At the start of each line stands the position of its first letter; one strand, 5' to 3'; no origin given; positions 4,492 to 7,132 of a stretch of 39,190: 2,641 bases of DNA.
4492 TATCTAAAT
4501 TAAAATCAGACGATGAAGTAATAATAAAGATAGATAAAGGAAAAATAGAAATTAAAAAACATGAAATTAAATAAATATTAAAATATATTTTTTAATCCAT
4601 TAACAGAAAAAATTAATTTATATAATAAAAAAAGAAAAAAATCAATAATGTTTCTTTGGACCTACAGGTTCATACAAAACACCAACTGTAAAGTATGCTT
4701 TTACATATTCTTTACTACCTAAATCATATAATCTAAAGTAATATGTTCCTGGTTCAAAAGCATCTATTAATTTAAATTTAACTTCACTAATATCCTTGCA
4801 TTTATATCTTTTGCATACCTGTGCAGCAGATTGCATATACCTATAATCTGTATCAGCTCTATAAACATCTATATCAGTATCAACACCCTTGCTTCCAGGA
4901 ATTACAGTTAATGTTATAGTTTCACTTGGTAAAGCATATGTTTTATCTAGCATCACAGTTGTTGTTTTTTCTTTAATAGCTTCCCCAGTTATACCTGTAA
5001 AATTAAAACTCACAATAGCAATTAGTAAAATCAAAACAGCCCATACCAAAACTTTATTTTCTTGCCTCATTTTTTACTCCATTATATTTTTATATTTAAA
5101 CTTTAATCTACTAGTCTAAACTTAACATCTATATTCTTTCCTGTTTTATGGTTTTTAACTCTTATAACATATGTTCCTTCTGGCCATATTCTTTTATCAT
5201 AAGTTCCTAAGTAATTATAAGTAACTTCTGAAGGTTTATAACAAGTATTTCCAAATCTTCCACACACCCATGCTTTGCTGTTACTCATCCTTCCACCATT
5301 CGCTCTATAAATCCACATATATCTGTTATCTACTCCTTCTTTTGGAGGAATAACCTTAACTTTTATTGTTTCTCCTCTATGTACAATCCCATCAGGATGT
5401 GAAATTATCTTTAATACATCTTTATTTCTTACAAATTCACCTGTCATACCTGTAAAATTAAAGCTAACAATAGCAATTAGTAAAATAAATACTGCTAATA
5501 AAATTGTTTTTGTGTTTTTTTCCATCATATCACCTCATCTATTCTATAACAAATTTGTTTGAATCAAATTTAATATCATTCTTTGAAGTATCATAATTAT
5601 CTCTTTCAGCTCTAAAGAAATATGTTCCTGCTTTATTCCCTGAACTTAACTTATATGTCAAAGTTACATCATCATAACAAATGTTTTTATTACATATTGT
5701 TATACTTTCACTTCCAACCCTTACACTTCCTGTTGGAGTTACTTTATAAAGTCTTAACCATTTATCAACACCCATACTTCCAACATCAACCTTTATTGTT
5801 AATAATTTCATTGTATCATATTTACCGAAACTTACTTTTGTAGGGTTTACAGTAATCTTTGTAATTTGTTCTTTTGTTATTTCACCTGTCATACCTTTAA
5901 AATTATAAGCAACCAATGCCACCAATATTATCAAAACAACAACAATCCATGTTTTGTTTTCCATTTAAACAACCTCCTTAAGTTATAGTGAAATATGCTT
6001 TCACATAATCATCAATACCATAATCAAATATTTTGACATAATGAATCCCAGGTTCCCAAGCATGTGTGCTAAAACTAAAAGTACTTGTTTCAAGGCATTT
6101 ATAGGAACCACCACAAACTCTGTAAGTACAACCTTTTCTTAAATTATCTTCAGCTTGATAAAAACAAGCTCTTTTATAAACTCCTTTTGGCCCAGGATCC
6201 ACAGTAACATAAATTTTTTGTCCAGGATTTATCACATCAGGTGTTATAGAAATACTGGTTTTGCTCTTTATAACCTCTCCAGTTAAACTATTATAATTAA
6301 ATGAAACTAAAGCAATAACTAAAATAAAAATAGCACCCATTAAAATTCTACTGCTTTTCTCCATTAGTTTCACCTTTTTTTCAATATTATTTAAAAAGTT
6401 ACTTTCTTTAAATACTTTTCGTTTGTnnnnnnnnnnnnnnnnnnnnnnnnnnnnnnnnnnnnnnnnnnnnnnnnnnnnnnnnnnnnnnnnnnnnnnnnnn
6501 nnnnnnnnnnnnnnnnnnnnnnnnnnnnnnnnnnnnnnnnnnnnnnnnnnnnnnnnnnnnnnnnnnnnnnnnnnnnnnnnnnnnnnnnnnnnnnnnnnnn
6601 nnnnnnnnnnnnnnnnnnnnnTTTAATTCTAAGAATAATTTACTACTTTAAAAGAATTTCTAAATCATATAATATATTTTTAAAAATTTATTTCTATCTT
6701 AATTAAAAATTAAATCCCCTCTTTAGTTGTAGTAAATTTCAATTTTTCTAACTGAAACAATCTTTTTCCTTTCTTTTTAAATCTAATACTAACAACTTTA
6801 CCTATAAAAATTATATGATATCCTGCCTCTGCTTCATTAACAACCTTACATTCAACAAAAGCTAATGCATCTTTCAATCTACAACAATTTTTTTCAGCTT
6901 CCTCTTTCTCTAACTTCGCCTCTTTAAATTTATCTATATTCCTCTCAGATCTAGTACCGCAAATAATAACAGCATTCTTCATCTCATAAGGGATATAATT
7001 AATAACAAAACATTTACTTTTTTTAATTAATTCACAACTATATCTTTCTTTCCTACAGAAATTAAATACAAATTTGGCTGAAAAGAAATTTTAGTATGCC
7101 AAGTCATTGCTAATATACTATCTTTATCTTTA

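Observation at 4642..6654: Leaderless operon: a 64-aa TM protein followed by four divergent paralogous signal-anchored small proteins of no recognisable family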

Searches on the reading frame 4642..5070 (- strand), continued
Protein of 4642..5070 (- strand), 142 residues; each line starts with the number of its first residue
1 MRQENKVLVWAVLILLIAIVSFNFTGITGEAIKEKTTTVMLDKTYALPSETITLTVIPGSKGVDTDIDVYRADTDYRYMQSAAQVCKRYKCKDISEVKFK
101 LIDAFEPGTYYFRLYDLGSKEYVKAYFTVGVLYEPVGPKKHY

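Call 51: search_solved_structures(query=A5, max_evalue=1)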
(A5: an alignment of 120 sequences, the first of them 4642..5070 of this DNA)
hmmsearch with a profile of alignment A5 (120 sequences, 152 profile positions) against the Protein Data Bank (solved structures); distinct sequences matched with E-value up to 1: 5.
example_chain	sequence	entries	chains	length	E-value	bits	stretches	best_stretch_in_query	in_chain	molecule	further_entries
7txi_A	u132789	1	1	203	0.014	18.6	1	13-74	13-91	Probable flagellin 1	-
9qf3_A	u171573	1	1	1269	0.37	13.9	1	96-133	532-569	Ruminococcus bromii Amy4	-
9c14_A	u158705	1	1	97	0.54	13.4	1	99-146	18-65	Copper transport protein YcnJ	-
5m2o_A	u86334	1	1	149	0.83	12.8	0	101-139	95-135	Putative cellulosomal scaffoldin protein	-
9eza_B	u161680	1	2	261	0.96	12.6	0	56-134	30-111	Interleukin-31 receptor subunit alpha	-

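Call 52: search_solved_structures(query=A5, max_evalue=0.05, show_alignments=1)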
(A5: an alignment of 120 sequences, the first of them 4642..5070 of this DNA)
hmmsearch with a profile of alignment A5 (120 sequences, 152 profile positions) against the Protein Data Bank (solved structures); distinct sequences matched with E-value up to 0.05: 1.
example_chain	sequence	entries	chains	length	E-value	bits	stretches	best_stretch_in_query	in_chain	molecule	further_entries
7txi_A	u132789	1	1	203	0.014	18.6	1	13-74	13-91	Probable flagellin 1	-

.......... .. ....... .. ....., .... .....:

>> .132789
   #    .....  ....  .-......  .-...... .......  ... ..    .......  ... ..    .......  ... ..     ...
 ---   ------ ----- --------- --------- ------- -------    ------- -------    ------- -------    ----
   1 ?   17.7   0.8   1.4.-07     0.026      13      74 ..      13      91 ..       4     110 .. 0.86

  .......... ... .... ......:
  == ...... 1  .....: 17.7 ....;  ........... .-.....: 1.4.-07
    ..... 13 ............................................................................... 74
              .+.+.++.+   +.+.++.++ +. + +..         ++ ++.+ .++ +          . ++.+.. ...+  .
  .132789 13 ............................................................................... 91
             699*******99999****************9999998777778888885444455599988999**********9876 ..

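Call 53: search_solved_structures(query=A5, max_evalue=10)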
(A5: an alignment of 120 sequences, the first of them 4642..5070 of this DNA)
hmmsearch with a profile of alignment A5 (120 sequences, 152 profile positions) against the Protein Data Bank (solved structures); distinct sequences matched with E-value up to 10: 7.
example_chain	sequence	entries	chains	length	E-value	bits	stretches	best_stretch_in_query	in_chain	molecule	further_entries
7txi_A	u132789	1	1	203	0.014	18.6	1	13-74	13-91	Probable flagellin 1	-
9qf3_A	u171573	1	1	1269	0.37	13.9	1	96-133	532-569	Ruminococcus bromii Amy4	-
9c14_A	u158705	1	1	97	0.54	13.4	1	99-146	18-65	Copper transport protein YcnJ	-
5m2o_A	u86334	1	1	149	0.83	12.8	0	101-139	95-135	Putative cellulosomal scaffoldin protein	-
9eza_B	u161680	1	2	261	0.96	12.6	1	56-134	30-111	Interleukin-31 receptor subunit alpha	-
22pl_B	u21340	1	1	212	1.1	12.3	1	56-134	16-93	Interleukin-31 receptor subunit alpha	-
6e57_A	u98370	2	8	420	1.3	12.2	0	101-140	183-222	surface glycan binding protein B | Mixed-linkage glucan utilization locus (MLGUL) SGBP-B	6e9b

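Call 80: list_cluster_members(proteins=[P0033, P0034, P0037, P0060, P0143, P0148, P0136, P0038, P0046, P0032])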
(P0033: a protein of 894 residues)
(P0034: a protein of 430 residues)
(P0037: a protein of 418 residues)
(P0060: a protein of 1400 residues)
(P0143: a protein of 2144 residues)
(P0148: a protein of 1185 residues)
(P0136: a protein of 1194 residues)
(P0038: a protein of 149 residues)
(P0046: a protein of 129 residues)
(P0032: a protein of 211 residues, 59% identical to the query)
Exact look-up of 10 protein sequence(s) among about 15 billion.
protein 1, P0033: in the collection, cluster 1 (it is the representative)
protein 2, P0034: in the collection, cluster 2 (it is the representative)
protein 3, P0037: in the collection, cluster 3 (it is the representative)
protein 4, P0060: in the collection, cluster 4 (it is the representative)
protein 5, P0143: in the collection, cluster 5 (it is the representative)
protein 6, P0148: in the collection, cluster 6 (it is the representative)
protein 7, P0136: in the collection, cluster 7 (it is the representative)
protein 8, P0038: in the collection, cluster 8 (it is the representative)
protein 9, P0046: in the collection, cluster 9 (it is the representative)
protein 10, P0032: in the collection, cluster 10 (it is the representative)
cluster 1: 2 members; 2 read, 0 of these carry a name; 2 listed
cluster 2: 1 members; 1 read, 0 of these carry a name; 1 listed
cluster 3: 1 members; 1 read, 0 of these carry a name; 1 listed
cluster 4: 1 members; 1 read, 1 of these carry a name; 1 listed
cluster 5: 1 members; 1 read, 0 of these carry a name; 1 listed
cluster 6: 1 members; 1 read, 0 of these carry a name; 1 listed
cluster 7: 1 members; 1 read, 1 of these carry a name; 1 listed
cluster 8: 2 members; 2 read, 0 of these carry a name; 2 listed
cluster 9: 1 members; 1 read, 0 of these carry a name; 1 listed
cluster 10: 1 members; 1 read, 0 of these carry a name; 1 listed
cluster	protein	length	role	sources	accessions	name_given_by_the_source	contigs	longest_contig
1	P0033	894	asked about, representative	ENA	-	-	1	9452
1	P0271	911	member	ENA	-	-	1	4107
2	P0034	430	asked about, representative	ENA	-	-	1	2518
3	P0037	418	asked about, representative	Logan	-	-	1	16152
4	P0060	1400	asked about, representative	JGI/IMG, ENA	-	subtilisin family serine protease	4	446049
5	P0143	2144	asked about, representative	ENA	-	-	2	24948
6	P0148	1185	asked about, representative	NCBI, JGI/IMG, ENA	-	-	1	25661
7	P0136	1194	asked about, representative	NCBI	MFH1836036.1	MAG: discoidin domain-containing protein [Methanobacteriota archaeon]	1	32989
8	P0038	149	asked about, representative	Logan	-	-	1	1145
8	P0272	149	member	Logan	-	-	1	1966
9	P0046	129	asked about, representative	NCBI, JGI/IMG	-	-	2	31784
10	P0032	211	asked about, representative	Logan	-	-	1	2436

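Call 83: find_related_loci(query=A3, collection=viral_contigs, flank=5000)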
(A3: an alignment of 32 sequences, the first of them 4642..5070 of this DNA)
Query A3 (142 aa) in viral_contigs; peptide patterns used: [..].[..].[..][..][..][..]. (x = any residue, [..] = any of these).
68 stretches matched a pattern, but none encodes a relative of the query by tblastn (E <= 1e-3).

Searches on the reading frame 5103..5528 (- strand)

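Call 4: search_protein_families(library=pfam, proteins=[window:5103-5528:-], max_evalue=10)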
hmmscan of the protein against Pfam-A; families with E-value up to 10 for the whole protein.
window:5103-5528:- (141 aa): 2 families
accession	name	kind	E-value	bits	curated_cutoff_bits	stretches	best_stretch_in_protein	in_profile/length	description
PF13585.12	CHU_C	-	0.022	15.3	27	1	72-129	19-75/86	CHU_C Type IX secretion signal domain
PF13624.11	SurA_N_3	-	0.22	11.8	27.2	1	2-35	5-37/162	SurA-like N-terminal domain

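Call 5: search_protein_families(library=ncbifam, proteins=[window:5103-5528:-], max_evalue=10)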
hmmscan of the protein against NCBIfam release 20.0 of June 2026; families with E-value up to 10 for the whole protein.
window:5103-5528:- (141 aa): 0 families

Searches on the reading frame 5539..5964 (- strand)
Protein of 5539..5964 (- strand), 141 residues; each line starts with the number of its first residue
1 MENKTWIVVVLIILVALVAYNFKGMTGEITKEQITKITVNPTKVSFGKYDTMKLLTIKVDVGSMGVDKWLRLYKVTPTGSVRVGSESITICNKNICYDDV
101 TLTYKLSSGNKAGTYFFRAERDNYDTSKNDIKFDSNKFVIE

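Call 4: search_protein_families(library=pfam, proteins=[window:5539-5964:-], max_evalue=10)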
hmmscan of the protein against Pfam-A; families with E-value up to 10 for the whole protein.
window:5539-5964:- (141 aa): 2 families
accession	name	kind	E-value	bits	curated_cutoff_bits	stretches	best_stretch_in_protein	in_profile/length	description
PF13624.11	SurA_N_3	-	0.21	11.9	27.2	1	4-50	10-55/162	SurA-like N-terminal domain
PF06480.20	FtsH_ext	-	3.3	8.4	25.5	0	6-116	4-73/103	FtsH Extracellular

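Call 5: search_protein_families(library=ncbifam, proteins=[window:5539-5964:-], max_evalue=10)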
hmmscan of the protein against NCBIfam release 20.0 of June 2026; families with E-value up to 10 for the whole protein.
window:5539-5964:- (141 aa): 0 families

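Call 68: predict_structure(alignment_id=A6)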
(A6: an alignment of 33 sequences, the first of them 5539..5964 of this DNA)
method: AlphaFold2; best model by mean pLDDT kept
length: 141 residues; sequences in the alignment: 33
mean_pLDDT: 85.0   pTM: 0.70
mean pLDDT of the five models: 85.0, 84.8, 84.8, 83.5, 82.9
residues with pLDDT >= 90: 87; 70-90: 29; 50-70: 21; < 50: 4
segments of 3 or more residues with pLDDT < 50: 26-28
pLDDT, mean of each block of 10 residues (from residue 1): 70 75 50 83 94 96 91 95 88 93 94 95 69 95 94
secondary structure, 60 per line:
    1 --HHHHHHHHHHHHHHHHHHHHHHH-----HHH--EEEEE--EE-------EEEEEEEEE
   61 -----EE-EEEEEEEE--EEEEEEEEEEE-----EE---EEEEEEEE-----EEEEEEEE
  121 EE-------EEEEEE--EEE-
elements in order: H3-25 E36-40 E52-60 E69-76 E79-89 E100-107 E113-122 E130-135 E138-140

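Call 70: fold_search(model_id=the predicted structure, library=pdb)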
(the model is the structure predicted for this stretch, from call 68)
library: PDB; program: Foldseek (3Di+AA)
matches with E <= 10: 1873; with E <= 0.001: 21
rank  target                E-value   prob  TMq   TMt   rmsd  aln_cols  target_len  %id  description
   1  7su0_D                1.7e-04  1.00  0.46  0.55   6.6       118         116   13  Crystal structure of an acidic pH-selective Ipilimumab variant Ipi.105 in complex with CTLA-4 (released 2022-03-02)
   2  6x4g_N                2.7e-04  1.00  0.46  0.53   5.8       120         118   13  Crystal structure of ICOS in complex with ICOS-L and an anti ICOS-L VNAR domain (released 2020-10-14)
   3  7yoy_J                3.0e-04  1.00  0.45  0.55   6.9       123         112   11  Cryo-EM structure of EBV gHgL-gp42 in complex with mAbs 3E8 and 5E3 (localized refinement) (released 2024-01-31)
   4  6jbt_F                4.2e-04  1.00  0.47  0.57   4.9       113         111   14  Complex structure of toripalimab-Fab and PD-1 (released 2019-06-19)
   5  2ol3_A                4.2e-04  1.00  0.45  0.51   6.1       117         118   16  crystal structure of BM3.3 ScFV TCR in complex with PBM8-H-2KBM8 MHC class I molecule (released 2007-04-03)
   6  8tnl_A                4.4e-04  1.00  0.44  0.50   6.6       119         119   13  CryoEM structure of H7 hemagglutinin from A/Shanghai2/2013 H7N9 in complex with a human neutralizing antibody H7.HK1 (released 2024-05-15)
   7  8tl3_G                4.6e-04  1.00  0.45  0.50   5.7       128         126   14  CRYO-EM STRUCTURE OF HIV-1 BG505DS-SOSIP.664 ENV TRIMER BOUND TO DJ85-d.01 FAB (released 2024-08-28)
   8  8ft9_A                4.9e-04  1.00  0.50  0.62   4.4       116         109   12  Crystal structure of a new antigen receptor variable domain from nurse sharks (released 2025-04-02)
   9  8as0_R                4.9e-04  1.00  0.43  0.53   5.7       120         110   12  PD-1 extracellular domain in complex with Fab fragment from D12 antibody (released 2022-11-23)
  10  8hgi_C                7.1e-04  1.00  0.41  0.49   6.7       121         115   12  Crystal structure of VNAR aGFP14 in complex with GFP (released 2023-09-27)
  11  8ft9_F                7.5e-04  1.00  0.49  0.61   4.7       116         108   11  Crystal structure of a new antigen receptor variable domain from nurse sharks (released 2025-04-02)
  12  5tru_C                7.5e-04  1.00  0.44  0.53   6.8       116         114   14  Structure of the first-in-class checkpoint inhibitor Ipilimumab bound to human CTLA-4 (released 2017-05-10)
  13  7s83_B                7.5e-04  1.00  0.40  0.48   6.6       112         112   17  Crystal structure of SARS CoV-2 Spike Receptor Binding Domain in complex with shark neutralizing VNARs ShAb01 and ShAb (released 2022-11-23)
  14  7elx_C                7.9e-04  1.00  0.44  0.52   6.7       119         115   15  The crystal structure of CTLA-4 and Fab (released 2021-06-30)
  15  7su1_C                8.4e-04  1.00  0.49  0.59   4.8       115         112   10  Crystal structure of an acidic pH-selective Ipilimumab variant Ipi.106 in complex with CTLA-4 (released 2022-03-02)
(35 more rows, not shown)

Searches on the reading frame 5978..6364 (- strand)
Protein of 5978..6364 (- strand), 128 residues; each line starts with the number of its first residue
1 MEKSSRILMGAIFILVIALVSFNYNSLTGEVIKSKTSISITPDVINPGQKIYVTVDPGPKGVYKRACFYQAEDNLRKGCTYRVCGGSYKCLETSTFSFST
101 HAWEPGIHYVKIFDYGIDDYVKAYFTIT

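Call 4: search_protein_families(library=pfam, proteins=[window:5978-6364:-], max_evalue=10)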
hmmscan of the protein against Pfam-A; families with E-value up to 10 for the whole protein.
window:5978-6364:- (128 aa): 2 families
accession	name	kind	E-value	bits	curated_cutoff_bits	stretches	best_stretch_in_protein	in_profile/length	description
PF07790.16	Pilin_N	-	0.13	13.5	25.2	1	7-58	10-61/78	Archaeal Type IV pilin, N-terminal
PF18207.7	LIFR_N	-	0.14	12.9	24.1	1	66-114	14-64/79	Leukemia inhibitory factor receptor N-terminal domain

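Call 5: search_protein_families(library=ncbifam, proteins=[window:5978-6364:-], max_evalue=10)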
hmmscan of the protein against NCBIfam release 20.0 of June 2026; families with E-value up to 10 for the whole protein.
window:5978-6364:- (128 aa): 1 family
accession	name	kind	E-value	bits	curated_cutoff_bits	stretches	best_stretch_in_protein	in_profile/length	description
TIGR02899.1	spore_safA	subfamily_domain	0.15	12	67.85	1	30-53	20-42/44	SafA/ExsA family spore coat assembly protein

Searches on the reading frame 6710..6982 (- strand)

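Call 19: search_protein_families(library=pfam, proteins=[window:6710-6982:-], max_evalue=0.001)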
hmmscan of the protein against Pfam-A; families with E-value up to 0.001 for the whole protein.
window:6710-6982:- (90 aa): 1 family
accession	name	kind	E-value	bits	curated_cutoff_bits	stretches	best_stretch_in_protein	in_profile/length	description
PF01613.24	Flavin_Reduct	-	3.1e-13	50.6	27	1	5-73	70-138/153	Flavin reductase like domain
